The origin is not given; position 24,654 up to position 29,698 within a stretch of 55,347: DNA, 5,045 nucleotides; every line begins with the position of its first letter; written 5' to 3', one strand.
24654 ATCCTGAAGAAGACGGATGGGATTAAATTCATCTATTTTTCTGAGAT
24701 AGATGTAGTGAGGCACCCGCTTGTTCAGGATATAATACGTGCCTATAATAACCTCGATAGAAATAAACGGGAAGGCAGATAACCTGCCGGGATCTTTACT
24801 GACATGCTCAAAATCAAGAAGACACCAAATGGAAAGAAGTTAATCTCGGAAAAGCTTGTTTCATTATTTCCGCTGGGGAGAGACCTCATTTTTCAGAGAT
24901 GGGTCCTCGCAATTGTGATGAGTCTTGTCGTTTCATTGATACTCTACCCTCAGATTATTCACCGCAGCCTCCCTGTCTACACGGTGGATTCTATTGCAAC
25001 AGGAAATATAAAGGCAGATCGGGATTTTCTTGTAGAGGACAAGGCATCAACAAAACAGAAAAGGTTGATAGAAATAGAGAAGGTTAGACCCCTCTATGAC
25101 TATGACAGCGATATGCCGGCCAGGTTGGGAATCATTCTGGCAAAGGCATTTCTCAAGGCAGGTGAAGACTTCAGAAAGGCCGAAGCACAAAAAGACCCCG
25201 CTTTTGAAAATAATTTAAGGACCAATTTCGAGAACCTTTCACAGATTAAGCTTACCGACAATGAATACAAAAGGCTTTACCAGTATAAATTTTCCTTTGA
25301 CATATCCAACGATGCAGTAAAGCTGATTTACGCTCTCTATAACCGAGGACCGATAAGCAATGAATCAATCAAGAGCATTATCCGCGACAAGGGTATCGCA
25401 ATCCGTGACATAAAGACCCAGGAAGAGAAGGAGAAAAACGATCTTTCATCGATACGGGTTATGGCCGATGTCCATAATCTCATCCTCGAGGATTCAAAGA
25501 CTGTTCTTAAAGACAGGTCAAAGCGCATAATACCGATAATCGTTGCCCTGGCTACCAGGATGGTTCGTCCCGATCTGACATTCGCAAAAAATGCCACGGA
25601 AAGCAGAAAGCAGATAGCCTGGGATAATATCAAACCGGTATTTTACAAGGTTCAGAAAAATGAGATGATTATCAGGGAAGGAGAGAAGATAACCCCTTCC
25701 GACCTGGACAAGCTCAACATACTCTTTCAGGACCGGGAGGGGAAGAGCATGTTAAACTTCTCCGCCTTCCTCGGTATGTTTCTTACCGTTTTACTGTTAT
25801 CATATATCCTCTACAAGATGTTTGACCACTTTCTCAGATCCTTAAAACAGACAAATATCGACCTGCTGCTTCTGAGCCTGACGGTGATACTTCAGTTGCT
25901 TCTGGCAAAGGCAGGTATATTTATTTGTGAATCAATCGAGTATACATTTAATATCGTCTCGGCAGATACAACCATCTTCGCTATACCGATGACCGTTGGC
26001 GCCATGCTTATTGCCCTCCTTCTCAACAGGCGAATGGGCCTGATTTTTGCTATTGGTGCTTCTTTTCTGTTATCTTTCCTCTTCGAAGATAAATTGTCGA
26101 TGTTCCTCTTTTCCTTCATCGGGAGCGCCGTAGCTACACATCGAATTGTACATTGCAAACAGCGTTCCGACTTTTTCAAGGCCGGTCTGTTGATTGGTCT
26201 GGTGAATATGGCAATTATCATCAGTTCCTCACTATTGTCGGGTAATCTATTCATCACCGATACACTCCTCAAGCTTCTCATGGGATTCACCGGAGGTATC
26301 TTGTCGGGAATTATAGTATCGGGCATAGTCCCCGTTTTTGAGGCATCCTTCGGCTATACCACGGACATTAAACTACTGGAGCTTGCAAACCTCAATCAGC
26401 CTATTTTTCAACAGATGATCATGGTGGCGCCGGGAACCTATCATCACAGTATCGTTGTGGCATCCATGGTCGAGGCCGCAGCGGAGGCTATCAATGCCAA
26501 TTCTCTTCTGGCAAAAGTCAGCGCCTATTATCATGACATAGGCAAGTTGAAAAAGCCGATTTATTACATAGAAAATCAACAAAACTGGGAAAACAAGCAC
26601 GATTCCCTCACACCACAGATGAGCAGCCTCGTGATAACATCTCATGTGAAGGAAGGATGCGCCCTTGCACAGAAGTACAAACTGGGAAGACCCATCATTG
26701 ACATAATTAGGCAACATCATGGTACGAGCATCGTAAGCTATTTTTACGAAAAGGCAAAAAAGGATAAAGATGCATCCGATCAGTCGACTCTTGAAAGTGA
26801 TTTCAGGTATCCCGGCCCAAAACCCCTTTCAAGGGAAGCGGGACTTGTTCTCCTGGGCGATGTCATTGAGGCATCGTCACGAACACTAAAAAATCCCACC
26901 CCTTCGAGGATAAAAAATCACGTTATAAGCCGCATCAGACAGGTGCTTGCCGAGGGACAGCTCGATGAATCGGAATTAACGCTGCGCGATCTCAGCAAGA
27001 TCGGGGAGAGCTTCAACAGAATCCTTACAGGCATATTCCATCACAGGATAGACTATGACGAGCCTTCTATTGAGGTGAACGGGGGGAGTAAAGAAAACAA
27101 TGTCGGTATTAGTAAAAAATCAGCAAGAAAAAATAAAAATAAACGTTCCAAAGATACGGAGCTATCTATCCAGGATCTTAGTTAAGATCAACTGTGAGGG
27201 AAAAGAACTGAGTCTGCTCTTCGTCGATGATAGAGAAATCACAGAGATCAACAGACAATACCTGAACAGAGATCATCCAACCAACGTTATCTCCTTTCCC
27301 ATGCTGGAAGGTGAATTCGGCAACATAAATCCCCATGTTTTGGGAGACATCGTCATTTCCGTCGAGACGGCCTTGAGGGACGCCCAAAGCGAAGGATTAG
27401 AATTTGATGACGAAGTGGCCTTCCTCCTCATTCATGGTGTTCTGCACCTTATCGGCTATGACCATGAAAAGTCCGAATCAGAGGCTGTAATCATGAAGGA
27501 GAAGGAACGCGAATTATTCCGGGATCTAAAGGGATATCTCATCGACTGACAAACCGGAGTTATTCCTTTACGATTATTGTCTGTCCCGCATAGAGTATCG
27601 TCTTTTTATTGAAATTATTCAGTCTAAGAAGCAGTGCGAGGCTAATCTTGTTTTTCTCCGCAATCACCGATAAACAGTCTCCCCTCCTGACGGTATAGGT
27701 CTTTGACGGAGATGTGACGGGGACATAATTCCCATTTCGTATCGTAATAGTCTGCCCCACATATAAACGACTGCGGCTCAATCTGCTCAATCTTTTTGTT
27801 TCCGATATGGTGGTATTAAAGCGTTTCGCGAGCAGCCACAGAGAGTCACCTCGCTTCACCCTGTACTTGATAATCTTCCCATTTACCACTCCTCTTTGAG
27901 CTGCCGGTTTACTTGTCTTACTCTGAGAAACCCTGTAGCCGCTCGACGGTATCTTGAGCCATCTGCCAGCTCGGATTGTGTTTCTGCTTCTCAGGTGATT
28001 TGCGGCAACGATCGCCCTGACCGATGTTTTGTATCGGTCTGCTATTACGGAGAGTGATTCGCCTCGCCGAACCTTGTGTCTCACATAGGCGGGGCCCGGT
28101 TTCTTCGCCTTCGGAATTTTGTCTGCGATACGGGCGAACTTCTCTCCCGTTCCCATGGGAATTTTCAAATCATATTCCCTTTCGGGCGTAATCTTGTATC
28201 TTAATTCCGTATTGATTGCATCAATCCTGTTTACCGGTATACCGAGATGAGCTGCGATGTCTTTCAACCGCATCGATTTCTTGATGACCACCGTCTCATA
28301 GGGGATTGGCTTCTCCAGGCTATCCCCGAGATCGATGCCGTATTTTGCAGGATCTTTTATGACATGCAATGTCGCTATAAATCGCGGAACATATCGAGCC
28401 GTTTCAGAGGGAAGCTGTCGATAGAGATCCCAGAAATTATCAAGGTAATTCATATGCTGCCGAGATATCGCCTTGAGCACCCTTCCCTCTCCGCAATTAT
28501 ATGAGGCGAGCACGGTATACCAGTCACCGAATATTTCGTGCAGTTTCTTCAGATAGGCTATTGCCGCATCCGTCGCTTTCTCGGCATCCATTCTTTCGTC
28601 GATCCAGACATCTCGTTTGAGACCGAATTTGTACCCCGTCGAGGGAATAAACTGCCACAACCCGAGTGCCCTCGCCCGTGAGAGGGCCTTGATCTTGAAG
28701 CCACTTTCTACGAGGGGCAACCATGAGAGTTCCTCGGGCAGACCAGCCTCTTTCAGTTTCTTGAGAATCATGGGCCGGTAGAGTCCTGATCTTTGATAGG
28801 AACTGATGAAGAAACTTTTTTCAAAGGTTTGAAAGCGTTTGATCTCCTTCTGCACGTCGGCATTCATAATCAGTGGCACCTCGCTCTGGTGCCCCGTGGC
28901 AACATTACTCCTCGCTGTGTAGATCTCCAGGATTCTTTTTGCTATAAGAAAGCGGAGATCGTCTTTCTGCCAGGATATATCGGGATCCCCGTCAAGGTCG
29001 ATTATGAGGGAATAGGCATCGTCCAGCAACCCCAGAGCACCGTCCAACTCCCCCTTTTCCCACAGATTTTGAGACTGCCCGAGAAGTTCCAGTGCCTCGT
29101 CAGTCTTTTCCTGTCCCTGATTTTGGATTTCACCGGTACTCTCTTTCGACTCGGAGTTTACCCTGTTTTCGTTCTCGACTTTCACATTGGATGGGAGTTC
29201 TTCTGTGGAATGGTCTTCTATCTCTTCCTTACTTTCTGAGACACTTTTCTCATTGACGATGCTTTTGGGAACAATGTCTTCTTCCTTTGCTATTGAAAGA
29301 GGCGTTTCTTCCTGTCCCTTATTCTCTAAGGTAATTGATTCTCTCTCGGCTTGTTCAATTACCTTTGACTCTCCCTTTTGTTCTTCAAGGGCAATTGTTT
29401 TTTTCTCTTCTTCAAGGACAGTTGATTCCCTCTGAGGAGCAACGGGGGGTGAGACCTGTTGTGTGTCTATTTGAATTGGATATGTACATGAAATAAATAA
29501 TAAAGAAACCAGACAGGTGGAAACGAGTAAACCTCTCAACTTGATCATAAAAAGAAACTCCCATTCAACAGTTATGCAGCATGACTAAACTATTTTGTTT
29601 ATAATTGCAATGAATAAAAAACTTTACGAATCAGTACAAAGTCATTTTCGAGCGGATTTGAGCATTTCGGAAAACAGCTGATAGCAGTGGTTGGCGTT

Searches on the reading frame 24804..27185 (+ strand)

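Call 9: search_protein_families(library=pfam, proteins=[window:24804-27185:+], max_evalue=0.001)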
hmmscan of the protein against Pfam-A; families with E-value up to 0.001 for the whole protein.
window:24804-27185:+ (793 aa): 4 families
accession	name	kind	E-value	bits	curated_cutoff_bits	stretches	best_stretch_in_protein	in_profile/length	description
PF07698.17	7TM-7TMR_HD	-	3.4e-39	135.2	29.4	1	321-520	3-190/190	7TM receptor with intracellular HD hydrolase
PF07697.16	7TMR-HDED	-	6.7e-31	108.5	27.6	1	61-305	2-218/224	7TM-HD extracellular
PF01966.28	HD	-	3.1e-11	44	22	1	545-689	1-114/116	HD domain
PF18019.7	Cas3_HD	-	0.00058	20.4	23.1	1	569-660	56-149/207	Cas3, HD domain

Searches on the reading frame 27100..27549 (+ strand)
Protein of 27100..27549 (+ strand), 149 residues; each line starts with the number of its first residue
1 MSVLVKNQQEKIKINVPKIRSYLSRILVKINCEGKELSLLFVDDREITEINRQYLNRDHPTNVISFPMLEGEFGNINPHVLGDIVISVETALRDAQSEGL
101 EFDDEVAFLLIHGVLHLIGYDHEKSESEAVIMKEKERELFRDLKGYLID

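Call 9: search_protein_families(library=pfam, proteins=[window:27100-27549:+], max_evalue=0.001)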
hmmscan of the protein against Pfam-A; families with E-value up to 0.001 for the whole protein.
window:27100-27549:+ (149 aa): 1 family
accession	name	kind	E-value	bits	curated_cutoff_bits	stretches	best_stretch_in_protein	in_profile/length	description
PF02130.23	YbeY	-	2.8e-38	131.1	25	1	19-142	11-128/129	Endoribonuclease YbeY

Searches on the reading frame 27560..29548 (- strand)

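Call 9: search_protein_families(library=pfam, proteins=[window:27560-29548:-], max_evalue=0.001)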
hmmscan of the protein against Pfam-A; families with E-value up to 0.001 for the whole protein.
window:27560-29548:- (662 aa): 3 families
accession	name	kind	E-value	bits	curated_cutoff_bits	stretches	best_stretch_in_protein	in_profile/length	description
PF01476.26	LysM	-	8e-40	135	20.9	3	562-603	1-42/43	LysM domain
PF01464.25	SLT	-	3.1e-24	85.2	21.3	1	264-364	7-108/117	Transglycosylase SLT domain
PF23473.1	LysM3_LYK4_5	-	6.7e-09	36.1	29.3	0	493-525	7-38/48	LYK4/5 LysM3 domain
